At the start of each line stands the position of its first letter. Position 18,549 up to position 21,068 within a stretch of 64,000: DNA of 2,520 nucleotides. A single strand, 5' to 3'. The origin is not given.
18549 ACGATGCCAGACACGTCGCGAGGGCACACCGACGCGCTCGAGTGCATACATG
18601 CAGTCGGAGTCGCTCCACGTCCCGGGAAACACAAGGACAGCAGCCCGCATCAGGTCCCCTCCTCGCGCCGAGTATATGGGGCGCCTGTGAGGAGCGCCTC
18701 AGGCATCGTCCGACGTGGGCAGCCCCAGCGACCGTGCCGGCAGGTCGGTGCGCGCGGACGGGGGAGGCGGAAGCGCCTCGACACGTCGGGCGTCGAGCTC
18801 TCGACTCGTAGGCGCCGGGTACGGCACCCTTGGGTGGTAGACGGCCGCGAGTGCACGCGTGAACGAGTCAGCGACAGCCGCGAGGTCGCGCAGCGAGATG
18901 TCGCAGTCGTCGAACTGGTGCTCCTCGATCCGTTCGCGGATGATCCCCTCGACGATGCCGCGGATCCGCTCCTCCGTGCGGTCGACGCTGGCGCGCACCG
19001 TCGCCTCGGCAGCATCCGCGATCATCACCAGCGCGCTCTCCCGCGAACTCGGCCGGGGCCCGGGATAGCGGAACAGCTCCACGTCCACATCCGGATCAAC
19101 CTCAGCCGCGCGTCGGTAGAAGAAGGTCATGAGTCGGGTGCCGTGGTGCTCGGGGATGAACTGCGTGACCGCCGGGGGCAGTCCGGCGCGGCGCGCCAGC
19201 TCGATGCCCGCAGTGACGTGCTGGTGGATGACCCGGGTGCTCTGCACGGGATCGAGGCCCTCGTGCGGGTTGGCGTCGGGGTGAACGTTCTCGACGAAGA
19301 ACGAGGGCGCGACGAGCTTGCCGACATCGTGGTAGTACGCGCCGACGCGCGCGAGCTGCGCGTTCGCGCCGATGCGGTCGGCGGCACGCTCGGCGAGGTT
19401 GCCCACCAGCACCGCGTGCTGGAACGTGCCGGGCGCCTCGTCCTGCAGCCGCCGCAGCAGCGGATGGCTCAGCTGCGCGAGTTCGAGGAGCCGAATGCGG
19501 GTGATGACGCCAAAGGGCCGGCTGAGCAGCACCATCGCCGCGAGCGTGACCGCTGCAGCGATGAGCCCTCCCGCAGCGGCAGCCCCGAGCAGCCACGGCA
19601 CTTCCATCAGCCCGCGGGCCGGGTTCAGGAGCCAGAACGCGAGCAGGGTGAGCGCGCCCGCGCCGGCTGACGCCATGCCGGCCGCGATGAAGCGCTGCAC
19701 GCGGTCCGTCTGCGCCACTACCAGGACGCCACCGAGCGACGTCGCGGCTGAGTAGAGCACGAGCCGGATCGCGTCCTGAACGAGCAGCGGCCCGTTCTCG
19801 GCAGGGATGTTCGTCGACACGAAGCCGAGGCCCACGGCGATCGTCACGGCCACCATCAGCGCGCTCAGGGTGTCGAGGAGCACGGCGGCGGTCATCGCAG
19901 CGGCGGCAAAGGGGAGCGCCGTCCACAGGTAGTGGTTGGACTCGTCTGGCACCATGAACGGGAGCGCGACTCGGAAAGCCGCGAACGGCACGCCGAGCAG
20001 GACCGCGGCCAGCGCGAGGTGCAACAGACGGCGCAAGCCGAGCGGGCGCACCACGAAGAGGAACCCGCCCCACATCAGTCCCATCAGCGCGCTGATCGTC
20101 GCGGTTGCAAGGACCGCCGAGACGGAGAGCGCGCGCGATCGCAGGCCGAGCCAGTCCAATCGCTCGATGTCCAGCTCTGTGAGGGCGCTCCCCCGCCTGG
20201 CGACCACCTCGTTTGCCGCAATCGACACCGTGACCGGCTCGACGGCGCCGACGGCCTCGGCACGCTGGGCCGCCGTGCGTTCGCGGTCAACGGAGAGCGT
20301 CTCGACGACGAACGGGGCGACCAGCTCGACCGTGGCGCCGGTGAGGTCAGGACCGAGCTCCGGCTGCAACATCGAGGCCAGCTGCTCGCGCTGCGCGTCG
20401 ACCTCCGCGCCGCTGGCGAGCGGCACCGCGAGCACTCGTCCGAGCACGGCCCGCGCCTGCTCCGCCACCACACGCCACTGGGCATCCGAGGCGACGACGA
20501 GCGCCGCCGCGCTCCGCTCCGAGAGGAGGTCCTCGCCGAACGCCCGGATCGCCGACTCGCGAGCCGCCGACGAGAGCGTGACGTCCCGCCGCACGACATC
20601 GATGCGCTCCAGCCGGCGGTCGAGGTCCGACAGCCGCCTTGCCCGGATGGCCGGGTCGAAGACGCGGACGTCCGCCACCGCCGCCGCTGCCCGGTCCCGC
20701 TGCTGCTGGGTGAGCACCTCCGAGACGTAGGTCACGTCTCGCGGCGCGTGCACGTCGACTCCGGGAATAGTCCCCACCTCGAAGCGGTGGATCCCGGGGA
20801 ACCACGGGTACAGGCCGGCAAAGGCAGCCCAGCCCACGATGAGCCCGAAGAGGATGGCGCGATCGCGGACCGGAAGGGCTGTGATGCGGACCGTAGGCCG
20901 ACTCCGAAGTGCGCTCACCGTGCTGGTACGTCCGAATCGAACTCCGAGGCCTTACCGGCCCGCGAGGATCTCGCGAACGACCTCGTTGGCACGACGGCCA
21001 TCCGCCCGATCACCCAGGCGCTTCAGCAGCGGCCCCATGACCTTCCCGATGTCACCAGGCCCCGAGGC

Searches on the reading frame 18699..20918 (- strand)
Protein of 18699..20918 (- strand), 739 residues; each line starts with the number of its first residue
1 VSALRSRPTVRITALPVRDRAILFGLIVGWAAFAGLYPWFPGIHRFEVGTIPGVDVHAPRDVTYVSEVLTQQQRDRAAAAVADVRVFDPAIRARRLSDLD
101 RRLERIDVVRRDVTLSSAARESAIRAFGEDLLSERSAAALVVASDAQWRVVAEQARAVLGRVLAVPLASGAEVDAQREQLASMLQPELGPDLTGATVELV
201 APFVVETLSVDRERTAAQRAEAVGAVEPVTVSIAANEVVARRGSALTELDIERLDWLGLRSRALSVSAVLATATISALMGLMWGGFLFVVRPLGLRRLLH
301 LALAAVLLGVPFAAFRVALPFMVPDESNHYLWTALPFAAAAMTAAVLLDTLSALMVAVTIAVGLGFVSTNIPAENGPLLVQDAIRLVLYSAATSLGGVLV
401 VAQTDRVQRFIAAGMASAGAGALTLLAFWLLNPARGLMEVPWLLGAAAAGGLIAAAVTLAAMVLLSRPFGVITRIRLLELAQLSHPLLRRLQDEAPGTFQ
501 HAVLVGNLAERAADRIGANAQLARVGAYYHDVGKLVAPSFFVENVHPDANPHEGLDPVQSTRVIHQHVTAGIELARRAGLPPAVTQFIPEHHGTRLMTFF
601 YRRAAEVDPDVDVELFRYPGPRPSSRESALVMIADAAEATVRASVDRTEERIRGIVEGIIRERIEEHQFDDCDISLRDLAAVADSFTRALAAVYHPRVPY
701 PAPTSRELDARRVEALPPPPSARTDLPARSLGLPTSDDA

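Call 65: search_protein_families(library=pfam, proteins=[window:18699-20918:-], max_evalue=0.00001)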
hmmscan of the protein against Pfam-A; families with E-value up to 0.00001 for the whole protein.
window:18699-20918:- (739 aa): 3 families
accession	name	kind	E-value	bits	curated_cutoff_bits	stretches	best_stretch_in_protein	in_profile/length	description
PF07697.16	7TMR-HDED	-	6.3e-33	115.1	27.6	1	47-259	1-222/224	7TM-HD extracellular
PF01966.28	HD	-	4.4e-16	59.6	22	1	498-639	1-115/116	HD domain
PF07698.17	7TM-7TMR_HD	-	9.8e-09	35.8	29.4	1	270-473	5-190/190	7TM receptor with intracellular HD hydrolase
